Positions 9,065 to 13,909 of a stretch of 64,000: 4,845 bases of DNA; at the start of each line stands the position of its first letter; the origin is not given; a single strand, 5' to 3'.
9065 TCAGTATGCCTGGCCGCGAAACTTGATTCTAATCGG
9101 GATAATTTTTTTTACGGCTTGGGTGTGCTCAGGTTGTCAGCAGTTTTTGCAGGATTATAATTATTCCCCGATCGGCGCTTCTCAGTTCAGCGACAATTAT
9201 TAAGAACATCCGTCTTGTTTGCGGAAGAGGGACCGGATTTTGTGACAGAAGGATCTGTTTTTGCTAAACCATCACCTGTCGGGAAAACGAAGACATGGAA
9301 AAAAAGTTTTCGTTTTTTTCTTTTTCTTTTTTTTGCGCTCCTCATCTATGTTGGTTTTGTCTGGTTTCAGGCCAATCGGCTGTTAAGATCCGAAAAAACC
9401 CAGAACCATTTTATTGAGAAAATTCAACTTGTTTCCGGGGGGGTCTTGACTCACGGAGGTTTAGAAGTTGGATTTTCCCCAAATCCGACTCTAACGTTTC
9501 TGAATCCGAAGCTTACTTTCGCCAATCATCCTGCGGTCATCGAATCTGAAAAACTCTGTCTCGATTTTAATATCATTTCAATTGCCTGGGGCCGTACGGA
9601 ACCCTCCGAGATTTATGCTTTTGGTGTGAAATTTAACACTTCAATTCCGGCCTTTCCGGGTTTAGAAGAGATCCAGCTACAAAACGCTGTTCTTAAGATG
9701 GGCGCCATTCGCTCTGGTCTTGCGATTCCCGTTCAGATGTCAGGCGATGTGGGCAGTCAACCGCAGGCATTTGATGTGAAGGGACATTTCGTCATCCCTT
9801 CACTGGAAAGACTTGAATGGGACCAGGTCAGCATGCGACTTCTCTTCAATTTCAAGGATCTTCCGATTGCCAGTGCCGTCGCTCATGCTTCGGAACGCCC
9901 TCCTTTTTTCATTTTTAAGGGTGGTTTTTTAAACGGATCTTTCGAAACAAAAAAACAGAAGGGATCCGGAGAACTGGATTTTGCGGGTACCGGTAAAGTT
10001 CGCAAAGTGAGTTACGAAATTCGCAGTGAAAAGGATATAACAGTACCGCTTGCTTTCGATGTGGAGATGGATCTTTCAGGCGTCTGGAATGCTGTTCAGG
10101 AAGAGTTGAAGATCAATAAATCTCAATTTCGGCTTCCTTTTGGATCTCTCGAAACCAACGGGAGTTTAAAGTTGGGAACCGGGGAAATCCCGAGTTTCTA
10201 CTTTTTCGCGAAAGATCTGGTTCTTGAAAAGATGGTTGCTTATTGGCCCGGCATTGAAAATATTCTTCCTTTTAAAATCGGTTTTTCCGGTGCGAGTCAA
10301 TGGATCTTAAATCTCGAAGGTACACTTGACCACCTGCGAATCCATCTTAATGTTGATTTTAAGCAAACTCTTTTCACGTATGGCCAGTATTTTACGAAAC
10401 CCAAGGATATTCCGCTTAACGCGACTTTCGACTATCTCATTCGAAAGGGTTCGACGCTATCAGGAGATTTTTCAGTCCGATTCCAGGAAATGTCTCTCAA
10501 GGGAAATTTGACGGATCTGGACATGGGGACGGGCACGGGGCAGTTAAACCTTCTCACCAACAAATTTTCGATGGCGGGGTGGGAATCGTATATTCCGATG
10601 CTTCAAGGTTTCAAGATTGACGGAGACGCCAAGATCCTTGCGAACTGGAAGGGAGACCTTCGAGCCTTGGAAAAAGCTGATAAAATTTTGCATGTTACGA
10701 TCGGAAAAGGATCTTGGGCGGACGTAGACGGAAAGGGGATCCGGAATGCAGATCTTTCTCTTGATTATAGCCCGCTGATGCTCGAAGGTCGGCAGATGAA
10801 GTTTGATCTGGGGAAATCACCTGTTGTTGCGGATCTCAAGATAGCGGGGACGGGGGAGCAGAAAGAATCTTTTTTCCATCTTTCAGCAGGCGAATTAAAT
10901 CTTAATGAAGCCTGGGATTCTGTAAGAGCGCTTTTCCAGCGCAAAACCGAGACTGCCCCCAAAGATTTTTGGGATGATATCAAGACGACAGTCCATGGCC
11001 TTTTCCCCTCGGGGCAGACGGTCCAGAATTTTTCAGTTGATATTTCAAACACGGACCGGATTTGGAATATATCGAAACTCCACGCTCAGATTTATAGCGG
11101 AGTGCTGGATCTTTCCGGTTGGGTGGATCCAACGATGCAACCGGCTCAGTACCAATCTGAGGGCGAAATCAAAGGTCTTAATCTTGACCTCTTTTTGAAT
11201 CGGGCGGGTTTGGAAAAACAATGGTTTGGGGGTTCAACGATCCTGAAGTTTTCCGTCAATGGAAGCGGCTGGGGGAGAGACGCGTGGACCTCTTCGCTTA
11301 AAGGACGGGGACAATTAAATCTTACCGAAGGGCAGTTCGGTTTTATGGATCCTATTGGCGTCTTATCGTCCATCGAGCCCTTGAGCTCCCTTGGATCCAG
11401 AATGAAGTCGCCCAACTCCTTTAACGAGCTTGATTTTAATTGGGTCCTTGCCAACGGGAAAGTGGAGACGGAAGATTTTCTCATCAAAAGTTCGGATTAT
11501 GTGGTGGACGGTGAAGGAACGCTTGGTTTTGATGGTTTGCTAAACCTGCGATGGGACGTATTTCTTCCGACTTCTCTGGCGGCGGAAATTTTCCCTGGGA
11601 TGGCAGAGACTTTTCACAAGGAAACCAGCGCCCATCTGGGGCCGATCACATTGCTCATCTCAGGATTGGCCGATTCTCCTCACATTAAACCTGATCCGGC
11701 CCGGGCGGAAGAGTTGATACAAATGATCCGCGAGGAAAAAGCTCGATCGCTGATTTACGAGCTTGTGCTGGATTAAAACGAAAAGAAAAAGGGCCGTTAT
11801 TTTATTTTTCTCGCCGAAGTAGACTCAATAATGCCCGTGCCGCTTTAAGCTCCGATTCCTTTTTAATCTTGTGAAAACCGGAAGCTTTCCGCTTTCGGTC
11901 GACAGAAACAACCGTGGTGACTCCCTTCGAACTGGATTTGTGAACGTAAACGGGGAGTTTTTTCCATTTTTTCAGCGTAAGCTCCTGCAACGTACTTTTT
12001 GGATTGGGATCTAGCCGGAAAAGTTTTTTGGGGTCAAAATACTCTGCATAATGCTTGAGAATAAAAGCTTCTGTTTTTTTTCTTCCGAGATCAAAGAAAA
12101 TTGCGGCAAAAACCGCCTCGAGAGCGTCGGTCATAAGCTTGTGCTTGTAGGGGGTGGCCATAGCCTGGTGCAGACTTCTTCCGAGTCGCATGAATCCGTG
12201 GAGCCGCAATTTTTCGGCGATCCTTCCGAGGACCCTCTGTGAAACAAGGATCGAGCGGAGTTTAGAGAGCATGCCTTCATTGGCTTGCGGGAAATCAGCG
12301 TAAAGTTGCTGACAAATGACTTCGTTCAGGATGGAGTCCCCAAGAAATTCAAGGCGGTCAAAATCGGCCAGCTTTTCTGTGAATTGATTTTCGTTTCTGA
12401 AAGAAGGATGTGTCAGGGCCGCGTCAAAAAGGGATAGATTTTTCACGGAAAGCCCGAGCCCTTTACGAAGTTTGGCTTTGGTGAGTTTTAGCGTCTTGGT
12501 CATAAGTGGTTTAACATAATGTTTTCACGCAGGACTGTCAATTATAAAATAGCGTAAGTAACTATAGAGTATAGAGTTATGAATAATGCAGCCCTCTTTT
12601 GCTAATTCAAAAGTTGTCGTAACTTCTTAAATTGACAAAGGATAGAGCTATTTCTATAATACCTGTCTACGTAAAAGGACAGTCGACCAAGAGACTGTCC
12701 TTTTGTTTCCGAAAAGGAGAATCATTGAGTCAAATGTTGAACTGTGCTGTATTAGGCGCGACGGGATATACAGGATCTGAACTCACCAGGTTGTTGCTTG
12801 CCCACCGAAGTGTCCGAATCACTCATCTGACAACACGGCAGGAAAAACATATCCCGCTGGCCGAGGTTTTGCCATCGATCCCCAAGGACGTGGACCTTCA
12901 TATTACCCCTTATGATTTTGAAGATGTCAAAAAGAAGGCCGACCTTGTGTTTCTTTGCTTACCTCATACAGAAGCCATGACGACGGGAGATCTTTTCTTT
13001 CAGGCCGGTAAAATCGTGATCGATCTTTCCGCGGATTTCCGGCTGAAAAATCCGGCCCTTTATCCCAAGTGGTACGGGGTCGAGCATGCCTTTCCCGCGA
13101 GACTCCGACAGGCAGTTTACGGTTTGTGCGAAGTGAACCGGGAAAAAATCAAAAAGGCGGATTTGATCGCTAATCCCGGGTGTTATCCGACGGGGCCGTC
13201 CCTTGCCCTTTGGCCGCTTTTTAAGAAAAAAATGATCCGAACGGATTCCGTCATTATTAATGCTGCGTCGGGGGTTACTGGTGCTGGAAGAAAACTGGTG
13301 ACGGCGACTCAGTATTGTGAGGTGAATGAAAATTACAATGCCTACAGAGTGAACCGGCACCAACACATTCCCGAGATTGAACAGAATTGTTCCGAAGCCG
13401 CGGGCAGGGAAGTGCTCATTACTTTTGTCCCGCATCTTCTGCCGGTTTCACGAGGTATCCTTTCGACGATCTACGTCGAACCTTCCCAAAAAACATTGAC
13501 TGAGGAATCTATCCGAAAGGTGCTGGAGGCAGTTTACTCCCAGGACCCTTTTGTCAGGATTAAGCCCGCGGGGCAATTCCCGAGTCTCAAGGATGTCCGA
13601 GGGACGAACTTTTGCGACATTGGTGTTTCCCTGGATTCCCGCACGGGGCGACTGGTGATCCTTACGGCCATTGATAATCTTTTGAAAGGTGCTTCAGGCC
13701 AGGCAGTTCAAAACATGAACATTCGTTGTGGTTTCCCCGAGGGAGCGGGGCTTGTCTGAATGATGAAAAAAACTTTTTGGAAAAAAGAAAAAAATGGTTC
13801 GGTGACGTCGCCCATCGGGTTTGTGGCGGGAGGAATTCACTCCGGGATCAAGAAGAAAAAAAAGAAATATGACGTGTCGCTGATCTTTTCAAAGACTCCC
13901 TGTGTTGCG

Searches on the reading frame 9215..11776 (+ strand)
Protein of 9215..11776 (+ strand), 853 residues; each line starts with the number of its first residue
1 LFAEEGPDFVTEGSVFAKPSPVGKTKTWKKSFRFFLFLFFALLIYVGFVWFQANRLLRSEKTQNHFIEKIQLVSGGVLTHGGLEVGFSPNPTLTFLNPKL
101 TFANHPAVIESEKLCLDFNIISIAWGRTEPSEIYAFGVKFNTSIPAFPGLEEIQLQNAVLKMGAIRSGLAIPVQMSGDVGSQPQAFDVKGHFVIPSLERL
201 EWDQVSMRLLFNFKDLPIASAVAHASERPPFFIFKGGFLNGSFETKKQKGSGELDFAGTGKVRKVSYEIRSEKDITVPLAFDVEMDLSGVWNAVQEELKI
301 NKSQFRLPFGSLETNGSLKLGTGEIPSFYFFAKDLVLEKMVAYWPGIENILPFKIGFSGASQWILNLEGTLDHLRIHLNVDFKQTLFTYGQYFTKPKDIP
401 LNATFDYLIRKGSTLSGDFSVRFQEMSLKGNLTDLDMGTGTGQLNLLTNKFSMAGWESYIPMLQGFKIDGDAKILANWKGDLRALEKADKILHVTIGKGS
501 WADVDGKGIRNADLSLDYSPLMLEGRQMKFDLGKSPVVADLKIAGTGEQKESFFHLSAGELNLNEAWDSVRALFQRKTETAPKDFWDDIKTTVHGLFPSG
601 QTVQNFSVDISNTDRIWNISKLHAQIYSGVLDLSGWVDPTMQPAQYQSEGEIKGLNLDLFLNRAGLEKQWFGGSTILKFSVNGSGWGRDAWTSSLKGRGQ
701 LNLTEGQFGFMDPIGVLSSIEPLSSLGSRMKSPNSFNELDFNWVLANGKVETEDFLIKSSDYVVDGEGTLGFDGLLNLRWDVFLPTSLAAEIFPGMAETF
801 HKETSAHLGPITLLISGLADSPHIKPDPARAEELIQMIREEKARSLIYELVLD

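Call 84: search_protein_families(library=pfam, proteins=[window:9215-11776:+], max_evalue=0.00001)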
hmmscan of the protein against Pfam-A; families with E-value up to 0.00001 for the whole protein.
window:9215-11776:+ (853 aa): 2 families
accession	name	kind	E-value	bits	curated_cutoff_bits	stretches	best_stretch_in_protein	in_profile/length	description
PF13116.12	YhdP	-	3.9e-07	28.8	46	1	357-772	744-1159/1224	YhdP protein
PF05170.20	AsmA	-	1.1e-06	28.2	29.8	1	583-754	433-606/607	AsmA family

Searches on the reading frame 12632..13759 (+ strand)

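Call 84: search_protein_families(library=pfam, proteins=[window:12632-13759:+], max_evalue=0.00001)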
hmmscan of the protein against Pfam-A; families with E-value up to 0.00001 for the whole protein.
window:12632-13759:+ (375 aa): 3 families
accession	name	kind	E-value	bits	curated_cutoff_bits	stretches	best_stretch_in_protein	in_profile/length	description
PF22698.1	Semialdhyde_dhC_1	-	2.2e-60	203.7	27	1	184-349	1-165/165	Semialdehyde dehydrogenase, dimerisation domain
PF01118.30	Semialdhyde_dh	-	3.3e-28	99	26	1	38-176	2-121/121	Semialdehyde dehydrogenase, NAD binding domain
PF02774.23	Semialdhyde_dhC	-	2e-26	93.7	26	1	193-352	1-184/184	Semialdehyde dehydrogenase, dimerisation domain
